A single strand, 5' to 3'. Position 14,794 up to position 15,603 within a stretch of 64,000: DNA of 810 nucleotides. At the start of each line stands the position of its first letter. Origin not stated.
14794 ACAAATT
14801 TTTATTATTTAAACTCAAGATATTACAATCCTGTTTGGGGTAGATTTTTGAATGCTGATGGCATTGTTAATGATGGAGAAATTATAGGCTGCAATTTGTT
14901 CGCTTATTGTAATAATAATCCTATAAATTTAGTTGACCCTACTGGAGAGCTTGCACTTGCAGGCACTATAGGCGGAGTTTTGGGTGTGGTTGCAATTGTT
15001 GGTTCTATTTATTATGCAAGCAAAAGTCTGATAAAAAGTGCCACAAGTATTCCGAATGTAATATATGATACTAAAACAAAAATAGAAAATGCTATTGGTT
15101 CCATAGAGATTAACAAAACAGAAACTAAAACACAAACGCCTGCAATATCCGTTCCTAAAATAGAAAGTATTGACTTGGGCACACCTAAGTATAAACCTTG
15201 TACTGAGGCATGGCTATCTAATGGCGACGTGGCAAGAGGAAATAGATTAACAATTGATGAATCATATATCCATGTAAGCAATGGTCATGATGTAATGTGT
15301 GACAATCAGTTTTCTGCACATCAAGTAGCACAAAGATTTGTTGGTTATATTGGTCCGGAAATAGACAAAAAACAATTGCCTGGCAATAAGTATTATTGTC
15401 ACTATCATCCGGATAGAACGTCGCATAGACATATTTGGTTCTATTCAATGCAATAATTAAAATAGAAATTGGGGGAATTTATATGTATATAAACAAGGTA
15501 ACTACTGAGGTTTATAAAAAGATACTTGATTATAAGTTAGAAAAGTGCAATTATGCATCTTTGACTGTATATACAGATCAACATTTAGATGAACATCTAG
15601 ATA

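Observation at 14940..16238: RHS C-terminal toxin tip of unrecognised family, with a hydrophobic helix and a His/Cys-rich C-terminus, plus overlapping immunity gene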

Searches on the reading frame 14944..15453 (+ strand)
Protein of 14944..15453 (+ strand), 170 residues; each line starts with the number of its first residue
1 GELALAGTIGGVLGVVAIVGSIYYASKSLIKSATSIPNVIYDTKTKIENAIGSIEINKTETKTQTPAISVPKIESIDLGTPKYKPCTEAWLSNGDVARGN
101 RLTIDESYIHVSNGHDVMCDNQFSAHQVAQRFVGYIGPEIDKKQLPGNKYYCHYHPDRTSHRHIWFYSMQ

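Call 6: search_protein_families(library=pfam, proteins=[window:14944-15453:+], max_evalue=1)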
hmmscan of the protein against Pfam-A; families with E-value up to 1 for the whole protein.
window:14944-15453:+ (170 aa): 0 families

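Call 7: search_protein_families(library=ncbifam, proteins=[window:14944-15453:+], max_evalue=1)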
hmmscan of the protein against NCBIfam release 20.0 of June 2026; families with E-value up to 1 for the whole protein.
window:14944-15453:+ (170 aa): 0 families

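Call 8: find_homologous_proteins(query=window:14944-15453:+, max_evalue=0.01)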
Query window:14944-15453:+ (170 aa): 2 proteins with E <= 0.01 among 41 candidates.
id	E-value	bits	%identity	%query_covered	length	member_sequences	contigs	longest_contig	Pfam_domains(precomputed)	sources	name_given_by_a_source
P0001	3.7e-44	168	52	98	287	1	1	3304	PF25023.2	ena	-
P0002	3.6e-31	126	64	51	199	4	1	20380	-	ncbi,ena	-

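Call 9: search_solved_structures(query=window:14944-15453:+, max_evalue=10)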
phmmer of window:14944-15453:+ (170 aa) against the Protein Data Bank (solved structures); distinct sequences matched with E-value up to 10: 0.

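Call 11: find_encoding_contigs(protein=P0002, flank=6000)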
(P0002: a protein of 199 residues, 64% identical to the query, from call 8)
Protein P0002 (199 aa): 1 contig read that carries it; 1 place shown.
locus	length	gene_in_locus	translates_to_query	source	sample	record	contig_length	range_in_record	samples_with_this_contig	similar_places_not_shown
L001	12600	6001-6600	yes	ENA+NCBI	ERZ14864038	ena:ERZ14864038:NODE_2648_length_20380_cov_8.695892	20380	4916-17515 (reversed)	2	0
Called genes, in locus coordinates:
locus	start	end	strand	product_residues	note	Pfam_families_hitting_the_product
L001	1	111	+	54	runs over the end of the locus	-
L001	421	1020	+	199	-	-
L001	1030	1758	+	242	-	-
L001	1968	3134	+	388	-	-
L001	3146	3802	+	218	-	-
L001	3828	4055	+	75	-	-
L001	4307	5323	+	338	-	PF15654:Tox-WTIP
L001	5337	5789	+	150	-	PF10903:DUF2691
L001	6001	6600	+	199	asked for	-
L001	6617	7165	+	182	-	-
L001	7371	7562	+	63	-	-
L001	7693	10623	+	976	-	-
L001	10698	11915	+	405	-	PF01134:GIDA (faint), PF01266:DAO (faint), PF03486:HI0933_like, PF07992:Pyr_redox_2, PF13450:NAD_binding_8 (weak), PF13738:Pyr_redox_3 (weak), PF22780:HI0933_like_1st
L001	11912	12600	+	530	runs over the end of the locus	PF28550:DUF8436, PF01266:DAO (faint), PF03486:HI0933_like, PF07992:Pyr_redox_2 (faint), PF13450:NAD_binding_8 (faint), PF21688:FAD-depend_C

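Call 12: find_encoding_contigs(protein=P0001, flank=6000)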
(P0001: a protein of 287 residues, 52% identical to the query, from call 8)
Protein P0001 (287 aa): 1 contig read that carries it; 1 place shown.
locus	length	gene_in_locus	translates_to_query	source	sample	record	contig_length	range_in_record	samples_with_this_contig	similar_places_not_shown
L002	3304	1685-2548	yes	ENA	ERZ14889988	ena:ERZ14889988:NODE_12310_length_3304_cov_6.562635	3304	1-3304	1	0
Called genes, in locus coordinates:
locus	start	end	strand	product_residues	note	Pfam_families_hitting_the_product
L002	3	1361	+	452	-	?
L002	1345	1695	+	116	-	PF17428:DUF5412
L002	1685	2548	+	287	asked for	PF25023:TEN_YD-shell (weak)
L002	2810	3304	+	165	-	?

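Call 96: search_dna_similar(query=window:14944-15453:+, collection=plasmids, mode=protein, max_evalue=0.01, max_rows=15)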
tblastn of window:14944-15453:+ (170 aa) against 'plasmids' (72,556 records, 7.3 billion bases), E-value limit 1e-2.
No match.

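Call 97: search_protein_families(library=ncbifam, proteins=[window:14944-15453:+], max_evalue=1)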
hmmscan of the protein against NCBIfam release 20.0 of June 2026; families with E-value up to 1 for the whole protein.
window:14944-15453:+ (170 aa): 0 families
